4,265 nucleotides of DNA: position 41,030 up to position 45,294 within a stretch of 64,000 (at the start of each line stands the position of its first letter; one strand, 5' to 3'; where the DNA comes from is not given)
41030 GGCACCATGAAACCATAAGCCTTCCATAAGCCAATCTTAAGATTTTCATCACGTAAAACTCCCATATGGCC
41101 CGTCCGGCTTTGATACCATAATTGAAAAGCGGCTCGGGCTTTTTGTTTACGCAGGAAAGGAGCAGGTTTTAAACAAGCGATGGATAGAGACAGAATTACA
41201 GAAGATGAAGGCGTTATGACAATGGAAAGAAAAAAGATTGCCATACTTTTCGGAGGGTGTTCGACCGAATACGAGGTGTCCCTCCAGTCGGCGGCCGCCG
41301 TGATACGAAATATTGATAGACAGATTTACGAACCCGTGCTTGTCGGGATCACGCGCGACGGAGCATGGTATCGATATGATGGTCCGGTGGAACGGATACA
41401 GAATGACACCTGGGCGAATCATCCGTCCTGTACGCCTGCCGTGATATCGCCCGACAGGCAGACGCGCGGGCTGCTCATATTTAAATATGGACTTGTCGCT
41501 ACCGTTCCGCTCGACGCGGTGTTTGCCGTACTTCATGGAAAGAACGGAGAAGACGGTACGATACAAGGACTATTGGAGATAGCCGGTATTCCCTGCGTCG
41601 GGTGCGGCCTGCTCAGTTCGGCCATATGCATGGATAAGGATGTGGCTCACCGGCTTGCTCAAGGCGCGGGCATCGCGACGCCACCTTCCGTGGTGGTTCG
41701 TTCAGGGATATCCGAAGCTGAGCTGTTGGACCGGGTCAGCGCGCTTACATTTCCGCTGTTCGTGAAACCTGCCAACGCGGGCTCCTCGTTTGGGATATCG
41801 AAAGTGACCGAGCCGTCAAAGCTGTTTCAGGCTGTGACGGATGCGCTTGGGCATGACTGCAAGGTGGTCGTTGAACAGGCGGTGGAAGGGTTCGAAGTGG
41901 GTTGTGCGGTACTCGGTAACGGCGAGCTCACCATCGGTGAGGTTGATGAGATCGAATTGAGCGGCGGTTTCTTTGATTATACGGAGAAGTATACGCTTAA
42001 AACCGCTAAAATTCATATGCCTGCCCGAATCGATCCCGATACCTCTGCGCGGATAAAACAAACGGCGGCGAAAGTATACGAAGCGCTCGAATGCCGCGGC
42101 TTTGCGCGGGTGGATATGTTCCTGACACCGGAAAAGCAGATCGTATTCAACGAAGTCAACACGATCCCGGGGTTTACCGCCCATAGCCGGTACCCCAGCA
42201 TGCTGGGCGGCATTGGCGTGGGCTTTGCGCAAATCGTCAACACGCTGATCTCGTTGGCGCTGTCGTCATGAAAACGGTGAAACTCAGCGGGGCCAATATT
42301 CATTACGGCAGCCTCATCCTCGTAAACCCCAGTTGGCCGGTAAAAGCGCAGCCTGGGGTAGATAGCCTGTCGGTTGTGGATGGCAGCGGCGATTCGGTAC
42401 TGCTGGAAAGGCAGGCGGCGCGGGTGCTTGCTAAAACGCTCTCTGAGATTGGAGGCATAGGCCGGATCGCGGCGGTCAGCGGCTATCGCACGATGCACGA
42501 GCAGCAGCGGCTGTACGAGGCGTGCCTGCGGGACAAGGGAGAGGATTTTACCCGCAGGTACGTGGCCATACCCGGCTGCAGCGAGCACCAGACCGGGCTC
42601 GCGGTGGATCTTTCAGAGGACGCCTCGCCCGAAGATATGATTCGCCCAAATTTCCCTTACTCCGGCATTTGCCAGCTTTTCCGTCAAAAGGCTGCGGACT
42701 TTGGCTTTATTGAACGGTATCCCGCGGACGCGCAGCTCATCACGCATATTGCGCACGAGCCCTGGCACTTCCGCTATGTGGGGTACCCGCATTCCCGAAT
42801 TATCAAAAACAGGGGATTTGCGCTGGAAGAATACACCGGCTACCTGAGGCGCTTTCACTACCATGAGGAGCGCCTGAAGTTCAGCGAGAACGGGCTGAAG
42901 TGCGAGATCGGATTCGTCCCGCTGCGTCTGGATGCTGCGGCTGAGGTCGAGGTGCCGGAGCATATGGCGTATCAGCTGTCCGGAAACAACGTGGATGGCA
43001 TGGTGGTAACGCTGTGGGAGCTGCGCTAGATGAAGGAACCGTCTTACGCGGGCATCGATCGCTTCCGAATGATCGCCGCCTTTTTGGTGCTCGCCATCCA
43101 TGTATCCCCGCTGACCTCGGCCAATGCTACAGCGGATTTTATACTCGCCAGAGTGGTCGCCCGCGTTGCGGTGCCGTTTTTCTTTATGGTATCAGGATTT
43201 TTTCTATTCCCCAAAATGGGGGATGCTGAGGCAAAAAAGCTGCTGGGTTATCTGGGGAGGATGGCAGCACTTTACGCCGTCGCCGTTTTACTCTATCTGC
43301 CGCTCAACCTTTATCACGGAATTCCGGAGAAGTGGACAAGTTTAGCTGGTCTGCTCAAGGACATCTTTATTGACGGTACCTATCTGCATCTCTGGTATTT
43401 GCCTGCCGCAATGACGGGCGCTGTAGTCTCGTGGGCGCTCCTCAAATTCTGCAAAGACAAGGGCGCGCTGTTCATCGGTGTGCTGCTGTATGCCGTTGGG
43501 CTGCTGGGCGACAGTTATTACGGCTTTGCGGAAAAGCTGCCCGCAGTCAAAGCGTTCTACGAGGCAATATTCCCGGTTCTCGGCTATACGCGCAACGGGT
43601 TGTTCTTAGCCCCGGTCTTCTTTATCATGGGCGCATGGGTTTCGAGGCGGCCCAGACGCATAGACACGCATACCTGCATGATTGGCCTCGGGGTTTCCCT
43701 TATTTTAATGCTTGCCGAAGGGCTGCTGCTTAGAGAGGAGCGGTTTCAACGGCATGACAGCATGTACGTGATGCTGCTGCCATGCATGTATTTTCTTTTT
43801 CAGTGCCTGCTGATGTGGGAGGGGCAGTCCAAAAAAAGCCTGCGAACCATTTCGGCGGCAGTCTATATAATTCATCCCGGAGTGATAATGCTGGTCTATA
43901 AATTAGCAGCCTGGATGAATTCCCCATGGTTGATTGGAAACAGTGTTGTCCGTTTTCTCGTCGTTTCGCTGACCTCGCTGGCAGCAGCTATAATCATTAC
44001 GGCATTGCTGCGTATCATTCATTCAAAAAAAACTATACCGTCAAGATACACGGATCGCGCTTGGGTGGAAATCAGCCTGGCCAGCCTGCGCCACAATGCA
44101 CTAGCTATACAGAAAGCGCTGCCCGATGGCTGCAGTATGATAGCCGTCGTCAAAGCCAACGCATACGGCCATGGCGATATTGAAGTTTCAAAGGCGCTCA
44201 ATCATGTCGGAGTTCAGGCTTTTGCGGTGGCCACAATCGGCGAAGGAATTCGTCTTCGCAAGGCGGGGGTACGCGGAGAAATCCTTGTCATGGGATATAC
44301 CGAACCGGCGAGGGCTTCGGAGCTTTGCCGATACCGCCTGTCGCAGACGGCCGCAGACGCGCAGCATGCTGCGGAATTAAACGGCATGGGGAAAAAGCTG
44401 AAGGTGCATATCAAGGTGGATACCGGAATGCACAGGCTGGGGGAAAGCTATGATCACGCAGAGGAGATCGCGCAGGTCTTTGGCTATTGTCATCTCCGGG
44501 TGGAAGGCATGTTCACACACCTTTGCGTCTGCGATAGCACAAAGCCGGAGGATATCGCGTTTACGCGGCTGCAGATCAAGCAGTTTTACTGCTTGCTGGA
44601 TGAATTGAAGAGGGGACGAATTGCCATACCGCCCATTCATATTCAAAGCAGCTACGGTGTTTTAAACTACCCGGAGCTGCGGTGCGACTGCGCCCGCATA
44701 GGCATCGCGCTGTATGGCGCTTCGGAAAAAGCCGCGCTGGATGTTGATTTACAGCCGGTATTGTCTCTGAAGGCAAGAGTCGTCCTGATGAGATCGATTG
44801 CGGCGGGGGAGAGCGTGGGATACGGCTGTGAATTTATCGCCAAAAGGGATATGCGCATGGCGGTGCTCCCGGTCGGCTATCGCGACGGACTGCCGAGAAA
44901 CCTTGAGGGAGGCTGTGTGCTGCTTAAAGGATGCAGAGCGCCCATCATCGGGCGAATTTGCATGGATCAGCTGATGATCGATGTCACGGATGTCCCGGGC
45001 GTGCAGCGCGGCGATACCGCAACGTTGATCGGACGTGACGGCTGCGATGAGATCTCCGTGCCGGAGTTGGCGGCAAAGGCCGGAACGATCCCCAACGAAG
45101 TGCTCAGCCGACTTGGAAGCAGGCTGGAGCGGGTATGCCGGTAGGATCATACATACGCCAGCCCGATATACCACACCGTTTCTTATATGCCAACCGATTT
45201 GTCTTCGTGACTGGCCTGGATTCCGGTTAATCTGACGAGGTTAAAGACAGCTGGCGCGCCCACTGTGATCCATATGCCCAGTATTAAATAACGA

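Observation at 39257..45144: vanG-type D-Ala-D-Ser vancomycin resistance operon (vanR-vanS-vanG-vanXY-vanT) in a commensal-type Clostridial genome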

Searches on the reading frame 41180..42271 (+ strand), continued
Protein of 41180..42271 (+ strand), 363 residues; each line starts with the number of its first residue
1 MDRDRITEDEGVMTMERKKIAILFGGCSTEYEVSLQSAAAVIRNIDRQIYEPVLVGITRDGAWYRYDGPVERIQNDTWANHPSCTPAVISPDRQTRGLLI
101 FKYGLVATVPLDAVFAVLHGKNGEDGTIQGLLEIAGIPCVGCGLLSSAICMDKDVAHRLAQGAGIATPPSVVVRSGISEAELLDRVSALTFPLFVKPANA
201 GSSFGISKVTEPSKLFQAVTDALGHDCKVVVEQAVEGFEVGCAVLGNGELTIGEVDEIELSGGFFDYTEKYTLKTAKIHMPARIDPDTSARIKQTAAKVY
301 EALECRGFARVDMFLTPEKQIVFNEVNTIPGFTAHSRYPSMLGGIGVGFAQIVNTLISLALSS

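Call 68: search_protein_families(library=ncbifam, proteins=[L001:2380-3207:+], max_evalue=0.001)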
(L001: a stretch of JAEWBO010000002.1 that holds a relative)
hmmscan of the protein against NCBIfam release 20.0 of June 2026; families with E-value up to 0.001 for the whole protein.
L001:2380-3207:+ (275 aa): 3 families
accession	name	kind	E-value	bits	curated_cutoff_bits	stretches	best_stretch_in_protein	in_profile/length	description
NF033128.2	vanW-gen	equivalog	1.5e-117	392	365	1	3-270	2-270/271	glycopeptide resistance accessory protein VanW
NF033123.1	vanW-G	exception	7.7e-90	301.3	600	1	3-272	2-271/273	glycopeptide resistance accessory protein VanW-G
NF033122.1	vanW-B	exception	2.1e-86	289.6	610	1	2-272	2-273/275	glycopeptide resistance accessory protein VanW-B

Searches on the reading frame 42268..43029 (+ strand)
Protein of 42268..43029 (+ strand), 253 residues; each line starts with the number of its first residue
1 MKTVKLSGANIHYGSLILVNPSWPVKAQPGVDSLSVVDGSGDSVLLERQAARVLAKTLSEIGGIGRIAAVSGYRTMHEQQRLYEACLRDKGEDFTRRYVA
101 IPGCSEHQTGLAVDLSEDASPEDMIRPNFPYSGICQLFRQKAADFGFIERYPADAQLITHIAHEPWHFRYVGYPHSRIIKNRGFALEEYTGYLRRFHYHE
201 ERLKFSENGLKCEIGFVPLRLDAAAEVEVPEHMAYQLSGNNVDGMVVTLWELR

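Call 3: search_protein_families(library=ncbifam, proteins=[window:42268-43029:+])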
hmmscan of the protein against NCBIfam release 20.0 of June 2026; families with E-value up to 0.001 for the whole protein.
window:42268-43029:+ (253 aa): 6 families
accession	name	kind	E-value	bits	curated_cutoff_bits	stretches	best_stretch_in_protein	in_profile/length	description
NF000149.1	vanXY_G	exception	1.7e-72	243.6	500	1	1-251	2-250/254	D-Ala-D-Ala dipeptidase/D-Ala-D-Ala carboxypeptidase VanXY-G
NF000380.1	vanXY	equivalog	2.3e-62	209.7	250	1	16-193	2-179/179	D,D-carboxypeptidase/D,D-dipeptidase VanXY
NF000472.1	vanY_AFMPt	exception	3.4e-35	121.6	425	1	4-249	46-282/283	VanY-A/VanY-F/VanY-M family D-Ala-D-Ala carboxypeptidase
NF041194.1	LD_carboxy_LdcB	exception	1.2e-20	74.3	275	1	68-191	58-174/180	LD-carboxypeptidase LdcB/DacB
NF000473.1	vanY_BG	exception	1.8e-19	70.2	400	1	15-189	100-270/274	VanY-B/VanY-G family D-Ala-D-Ala carboxypeptidase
NF000086.1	vanY_far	exception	0.00042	20.1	250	1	67-116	89-139/196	D,D-peptidase/D,D-carboxypeptidase VanY-N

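Call 4: search_protein_families(library=pfam, proteins=[window:42268-43029:+])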
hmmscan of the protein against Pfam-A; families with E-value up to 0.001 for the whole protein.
window:42268-43029:+ (253 aa): 1 family
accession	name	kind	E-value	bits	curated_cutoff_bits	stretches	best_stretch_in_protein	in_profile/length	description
PF02557.22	VanY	-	2e-27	96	25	1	66-172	25-131/132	D-alanyl-D-alanine carboxypeptidase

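Call 12: search_solved_structures(query=window:42268-43029:+, show_alignments=2)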
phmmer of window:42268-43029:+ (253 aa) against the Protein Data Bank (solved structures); distinct sequences matched with E-value up to 0.001: 11.
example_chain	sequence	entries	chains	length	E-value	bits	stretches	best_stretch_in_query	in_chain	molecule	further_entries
4f78_A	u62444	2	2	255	8.6e-73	248.2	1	1-251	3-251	D,D-dipeptidase/D,D-carboxypeptidase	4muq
4mur_A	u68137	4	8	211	1.1e-41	146.3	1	14-195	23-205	D,D-dipeptidase/D,D-carboxypeptidase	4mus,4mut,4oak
4mph_A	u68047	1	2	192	1.9e-24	89.8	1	43-190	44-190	D-alanyl-D-alanine carboxypeptidase family protein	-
4jid_A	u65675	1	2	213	2.8e-24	89.3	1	43-190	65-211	D-alanyl-D-alanine carboxypeptidase family protein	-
4ox3_A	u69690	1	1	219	7e-22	81.4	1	66-193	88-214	Putative carboxypeptidase YodJ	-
6a6a_A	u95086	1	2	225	1.1e-21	80.8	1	13-200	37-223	D-alanyl-D-alanine carboxypeptidase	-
5zhf_A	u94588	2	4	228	1.2e-21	80.7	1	13-200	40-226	D-alanyl-D-alanine carboxypeptidase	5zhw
5hnm_A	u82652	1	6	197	2.1e-20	76.6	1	13-190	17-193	D-alanyl-D-alanine carboxypeptidase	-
4d0y_A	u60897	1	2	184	8.2e-17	64.8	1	56-192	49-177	DACB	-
4ox5_A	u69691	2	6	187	8.6e-17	64.8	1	56-192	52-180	LdcB LD-carboxypeptidase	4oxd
4nt9_B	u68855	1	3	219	8.5e-16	61.5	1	56-192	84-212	Putative uncharacterized protein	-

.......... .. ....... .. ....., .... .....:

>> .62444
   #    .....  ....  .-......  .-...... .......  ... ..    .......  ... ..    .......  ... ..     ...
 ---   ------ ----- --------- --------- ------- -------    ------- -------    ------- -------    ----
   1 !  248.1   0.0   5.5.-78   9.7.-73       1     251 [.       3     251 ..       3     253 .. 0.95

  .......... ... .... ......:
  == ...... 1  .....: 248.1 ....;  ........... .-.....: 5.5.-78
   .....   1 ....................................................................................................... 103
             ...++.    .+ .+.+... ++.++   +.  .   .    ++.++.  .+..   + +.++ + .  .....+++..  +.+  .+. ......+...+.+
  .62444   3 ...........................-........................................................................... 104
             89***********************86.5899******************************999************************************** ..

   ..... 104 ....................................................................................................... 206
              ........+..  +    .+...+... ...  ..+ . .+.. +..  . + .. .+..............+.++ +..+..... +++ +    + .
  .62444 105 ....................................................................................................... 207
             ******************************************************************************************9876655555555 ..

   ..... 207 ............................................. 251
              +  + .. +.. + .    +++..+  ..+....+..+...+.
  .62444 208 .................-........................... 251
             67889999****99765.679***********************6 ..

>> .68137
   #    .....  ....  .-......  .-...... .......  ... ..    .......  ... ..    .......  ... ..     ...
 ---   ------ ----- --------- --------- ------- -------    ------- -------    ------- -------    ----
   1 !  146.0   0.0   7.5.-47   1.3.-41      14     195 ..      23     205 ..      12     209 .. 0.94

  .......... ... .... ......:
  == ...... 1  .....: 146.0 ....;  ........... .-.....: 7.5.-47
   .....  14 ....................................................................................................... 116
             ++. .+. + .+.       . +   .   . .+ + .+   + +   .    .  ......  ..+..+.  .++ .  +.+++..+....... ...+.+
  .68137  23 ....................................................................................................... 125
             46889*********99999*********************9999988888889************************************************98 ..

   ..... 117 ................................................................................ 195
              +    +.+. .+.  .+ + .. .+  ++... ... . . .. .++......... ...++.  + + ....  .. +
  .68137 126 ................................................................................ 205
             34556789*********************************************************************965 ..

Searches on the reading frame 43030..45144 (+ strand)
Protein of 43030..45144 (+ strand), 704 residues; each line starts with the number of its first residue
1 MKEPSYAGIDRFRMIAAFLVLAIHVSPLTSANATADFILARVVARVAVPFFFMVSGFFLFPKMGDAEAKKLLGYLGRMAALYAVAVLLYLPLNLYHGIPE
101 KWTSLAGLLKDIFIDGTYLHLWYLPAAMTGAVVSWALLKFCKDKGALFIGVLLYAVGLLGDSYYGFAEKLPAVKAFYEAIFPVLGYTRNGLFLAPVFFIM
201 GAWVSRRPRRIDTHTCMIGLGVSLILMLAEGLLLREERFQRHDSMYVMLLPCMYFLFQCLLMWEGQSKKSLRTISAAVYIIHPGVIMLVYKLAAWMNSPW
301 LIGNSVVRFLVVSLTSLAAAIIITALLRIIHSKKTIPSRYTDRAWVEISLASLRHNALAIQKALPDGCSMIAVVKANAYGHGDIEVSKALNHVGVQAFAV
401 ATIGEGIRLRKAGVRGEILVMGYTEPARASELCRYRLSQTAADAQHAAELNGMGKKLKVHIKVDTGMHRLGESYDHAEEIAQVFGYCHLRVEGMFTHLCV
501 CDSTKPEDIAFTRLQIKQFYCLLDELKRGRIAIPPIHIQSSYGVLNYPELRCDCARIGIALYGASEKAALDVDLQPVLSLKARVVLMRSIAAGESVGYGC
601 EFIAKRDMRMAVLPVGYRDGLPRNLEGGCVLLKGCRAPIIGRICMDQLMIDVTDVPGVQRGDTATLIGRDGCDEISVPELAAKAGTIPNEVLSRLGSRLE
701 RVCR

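Call 3: search_protein_families(library=ncbifam, proteins=[window:43030-45144:+])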
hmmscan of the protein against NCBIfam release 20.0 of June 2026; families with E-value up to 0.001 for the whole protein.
window:43030-45144:+ (704 aa): 10 families
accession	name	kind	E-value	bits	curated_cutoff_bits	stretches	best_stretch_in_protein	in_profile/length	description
NF033132.1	vanT-CELN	equivalog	4.4e-187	623.7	900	1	7-700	2-694/697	membrane-bound serine racemase VanT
NF033131.1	vanT-G-Cterm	exception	5.7e-159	528.9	460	1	342-702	1-367/368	serine racemase VanT catalytic subunit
TIGR00492.1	alr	equivalog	9.8e-98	327.4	168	1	343-702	2-366/369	alanine racemase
NF008897.0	PRK11930.1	equivalog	3.2e-89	300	804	1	344-702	460-818/822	bifunctional UDP-N-acetylmuramoyl-tripeptide:D-alanyl-D-alanine ligase/alanine racemase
NF033133.1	vanT-L-cat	exception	1e-82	278.3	750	1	343-700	7-362/366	serine racemase VanT-L catalytic subunit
NF000033.1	vanT-L-mem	exception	5.4e-51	173.9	675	1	6-319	5-319/329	serine racemase VanT-L membrane subunit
NF002970.2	PRK03646.1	exception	2.4e-46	158.4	600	1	347-700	8-352/356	catabolic alanine racemase DadX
NF009879.0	PRK13340.1-4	subfamily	6.5e-46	156.9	434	1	310-696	8-397/406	alanine racemase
NF000791.0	PRK00053.2-2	equivalog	2e-45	155.5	218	1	345-653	3-303/340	alanine racemase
NF000792.0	PRK00053.2-3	equivalog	7.2e-41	140.5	384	1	346-702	6-357/360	alanine racemase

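Call 4: search_protein_families(library=pfam, proteins=[window:43030-45144:+])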
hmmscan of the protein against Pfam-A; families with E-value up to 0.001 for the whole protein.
window:43030-45144:+ (704 aa): 3 families
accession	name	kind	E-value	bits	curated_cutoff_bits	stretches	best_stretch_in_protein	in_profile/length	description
PF01168.26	Ala_racemase_N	-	7.7e-57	193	24.1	1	348-565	1-219/220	Alanine racemase, N-terminal domain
PF00842.27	Ala_racemase_C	-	6.2e-44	149.1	25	1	577-702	1-126/127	Alanine racemase, C-terminal domain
PF01757.29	Acyl_transf_3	-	3.8e-26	92.3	31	1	7-324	2-325/326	Acyltransferase domain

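Call 11: search_solved_structures(query=window:43030-45144:+, show_alignments=1)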
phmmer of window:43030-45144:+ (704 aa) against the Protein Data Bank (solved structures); distinct sequences matched with E-value up to 0.001: 49.
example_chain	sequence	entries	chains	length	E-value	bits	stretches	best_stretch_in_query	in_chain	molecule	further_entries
4ecl_A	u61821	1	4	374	4.8e-129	435.1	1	341-702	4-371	Serine racemase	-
4y2w_A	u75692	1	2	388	7.1e-73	249.5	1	346-702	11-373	Alanine racemase 1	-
8zpe_A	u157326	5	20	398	6e-63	216.7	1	343-701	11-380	Alanine racemase 2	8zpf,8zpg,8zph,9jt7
5irp_A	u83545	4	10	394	6.4e-63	216.6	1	343-701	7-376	Alanine racemase 2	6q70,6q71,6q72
1bd0_A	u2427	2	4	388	2e-56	195.1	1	344-702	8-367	ALANINE RACEMASE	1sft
1l6f_A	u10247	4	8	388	2e-56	195.1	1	344-702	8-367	alanine racemase | PROTEIN (ALANINE RACEMASE)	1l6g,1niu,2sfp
1epv_A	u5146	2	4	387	2.1e-56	195.1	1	344-702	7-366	ALANINE RACEMASE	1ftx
13ld_A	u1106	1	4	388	2.7e-56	194.7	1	344-702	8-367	Alanine racemase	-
1xqk_A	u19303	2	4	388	7.1e-56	193.3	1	344-702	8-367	Alanine racemase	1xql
4lus_A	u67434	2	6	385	2e-55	191.8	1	341-702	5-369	Alanine racemase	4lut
4luy_A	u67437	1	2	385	3.7e-55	190.9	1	341-702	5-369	Alanine racemase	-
3e5p_A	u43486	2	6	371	3.9e-54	187.6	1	353-701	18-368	Alanine racemase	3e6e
5yyc_A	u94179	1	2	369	4e-54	187.5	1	344-700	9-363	Alanine racemase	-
6g56_A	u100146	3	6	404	3.9e-51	177.6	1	330-702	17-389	Alanine racemase 1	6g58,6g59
3oo2_A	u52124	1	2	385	1.3e-50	175.9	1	338-702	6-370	Alanine racemase 1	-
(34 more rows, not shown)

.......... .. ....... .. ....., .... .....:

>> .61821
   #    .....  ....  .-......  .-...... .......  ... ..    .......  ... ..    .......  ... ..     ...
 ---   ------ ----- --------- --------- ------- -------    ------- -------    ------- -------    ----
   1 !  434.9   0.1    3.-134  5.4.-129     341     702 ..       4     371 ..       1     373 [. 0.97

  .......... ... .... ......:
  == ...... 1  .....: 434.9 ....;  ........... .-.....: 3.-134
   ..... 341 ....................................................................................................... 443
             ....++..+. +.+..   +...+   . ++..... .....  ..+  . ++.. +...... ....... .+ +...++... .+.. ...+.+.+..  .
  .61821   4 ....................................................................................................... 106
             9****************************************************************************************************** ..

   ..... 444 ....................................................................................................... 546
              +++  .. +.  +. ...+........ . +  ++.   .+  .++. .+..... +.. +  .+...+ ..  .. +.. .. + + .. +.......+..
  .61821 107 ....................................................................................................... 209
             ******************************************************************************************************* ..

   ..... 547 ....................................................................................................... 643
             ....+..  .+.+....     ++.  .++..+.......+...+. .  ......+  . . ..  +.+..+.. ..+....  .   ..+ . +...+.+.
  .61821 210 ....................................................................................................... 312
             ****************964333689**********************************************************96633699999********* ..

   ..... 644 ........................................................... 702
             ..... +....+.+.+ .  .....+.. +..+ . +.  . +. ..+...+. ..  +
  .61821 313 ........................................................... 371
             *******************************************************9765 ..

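Call 19: list_cluster_members(proteins=[P0001, window:43030-45144:+, window:42268-43029:+, window:39257-39955:+, window:39987-41039:+, window:45183-46058:-])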
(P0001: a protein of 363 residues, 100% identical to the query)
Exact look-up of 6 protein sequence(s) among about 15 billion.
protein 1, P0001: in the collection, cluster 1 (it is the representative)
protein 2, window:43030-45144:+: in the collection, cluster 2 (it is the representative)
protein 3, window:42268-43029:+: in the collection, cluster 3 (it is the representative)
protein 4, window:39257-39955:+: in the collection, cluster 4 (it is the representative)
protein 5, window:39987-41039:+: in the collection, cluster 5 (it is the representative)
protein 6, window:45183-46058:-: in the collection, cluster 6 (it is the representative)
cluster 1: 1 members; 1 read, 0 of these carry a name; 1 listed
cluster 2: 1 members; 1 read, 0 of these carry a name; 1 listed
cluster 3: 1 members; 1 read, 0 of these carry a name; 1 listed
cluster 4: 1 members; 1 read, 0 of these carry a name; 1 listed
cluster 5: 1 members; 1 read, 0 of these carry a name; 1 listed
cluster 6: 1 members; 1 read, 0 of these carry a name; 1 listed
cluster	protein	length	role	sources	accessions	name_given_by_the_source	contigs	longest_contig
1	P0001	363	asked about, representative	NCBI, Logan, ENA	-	-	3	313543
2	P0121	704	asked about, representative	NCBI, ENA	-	-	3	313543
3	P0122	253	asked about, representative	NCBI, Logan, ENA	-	-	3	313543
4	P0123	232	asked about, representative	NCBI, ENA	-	-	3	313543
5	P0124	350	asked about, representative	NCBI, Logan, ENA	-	-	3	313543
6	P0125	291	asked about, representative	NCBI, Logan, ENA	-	-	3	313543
